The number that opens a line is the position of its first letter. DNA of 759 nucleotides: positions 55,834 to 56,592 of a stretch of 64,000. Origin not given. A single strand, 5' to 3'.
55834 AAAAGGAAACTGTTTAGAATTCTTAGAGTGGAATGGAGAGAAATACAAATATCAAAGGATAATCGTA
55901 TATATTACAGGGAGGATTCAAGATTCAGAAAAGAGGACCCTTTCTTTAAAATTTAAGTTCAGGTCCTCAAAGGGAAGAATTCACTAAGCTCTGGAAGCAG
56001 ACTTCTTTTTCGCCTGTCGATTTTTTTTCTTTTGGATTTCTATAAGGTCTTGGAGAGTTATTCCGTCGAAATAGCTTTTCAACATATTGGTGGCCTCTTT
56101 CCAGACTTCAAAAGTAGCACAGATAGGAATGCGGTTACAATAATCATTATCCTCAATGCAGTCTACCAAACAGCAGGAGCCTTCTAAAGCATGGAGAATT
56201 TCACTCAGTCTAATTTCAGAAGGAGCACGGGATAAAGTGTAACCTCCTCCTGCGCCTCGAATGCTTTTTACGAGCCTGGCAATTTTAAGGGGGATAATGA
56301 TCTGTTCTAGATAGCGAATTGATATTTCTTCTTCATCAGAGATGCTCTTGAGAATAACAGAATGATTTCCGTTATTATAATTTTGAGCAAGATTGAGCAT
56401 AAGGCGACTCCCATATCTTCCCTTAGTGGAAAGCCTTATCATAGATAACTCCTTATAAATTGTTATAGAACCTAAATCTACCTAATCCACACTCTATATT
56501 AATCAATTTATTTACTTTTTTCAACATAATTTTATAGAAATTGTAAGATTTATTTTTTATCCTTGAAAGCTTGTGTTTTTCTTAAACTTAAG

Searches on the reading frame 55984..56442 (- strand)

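Call 52: search_protein_families(library=pfam, proteins=[window:55984-56442:-], max_evalue=0.001)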
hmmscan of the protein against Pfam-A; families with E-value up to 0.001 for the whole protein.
window:55984-56442:- (152 aa): 1 family
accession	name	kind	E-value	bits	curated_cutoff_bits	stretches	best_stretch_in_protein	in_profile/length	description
PF02082.26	Rrf2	-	4.3e-33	114.7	30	1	4-135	1-131/132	Iron-dependent Transcriptional regulator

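Call 53: search_protein_families(library=ncbifam, proteins=[window:55984-56442:-], max_evalue=0.001)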
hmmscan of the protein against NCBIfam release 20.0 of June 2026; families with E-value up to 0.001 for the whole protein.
window:55984-56442:- (152 aa): 7 families
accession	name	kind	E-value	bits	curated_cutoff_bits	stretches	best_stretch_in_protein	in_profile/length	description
NF047409.1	Cys_reg_CymR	equivalog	8e-35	120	195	1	3-143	2-133/139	cysteine metabolism transcriptional regulator CymR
TIGR00738.1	rrf2_super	superfamily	2.1e-33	115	73.3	1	3-134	2-131/132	Rrf2 family transcriptional regulator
TIGR02010.1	IscR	equivalog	3.7e-32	111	207.55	1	2-137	1-133/135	Fe-S cluster assembly transcriptional regulator IscR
NF008110.0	PRK10857.1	equivalog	3e-23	82.4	275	1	2-142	1-141/164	Fe-S cluster assembly transcriptional regulator IscR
TIGR02944.1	suf_reg_Xantho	equivalog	4.2e-18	66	110.65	1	1-133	1-130/130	SUF system Fe-S cluster assembly regulator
NF008886.0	PRK11920.1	equivalog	3.1e-14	52.9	193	1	3-141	2-138/153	iron-responsive transcriptional regulator RirA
NF008240.0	PRK11014.1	equivalog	1.1e-11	45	182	1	8-137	7-131/141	nitric oxide-sensing transcriptional repressor NsrR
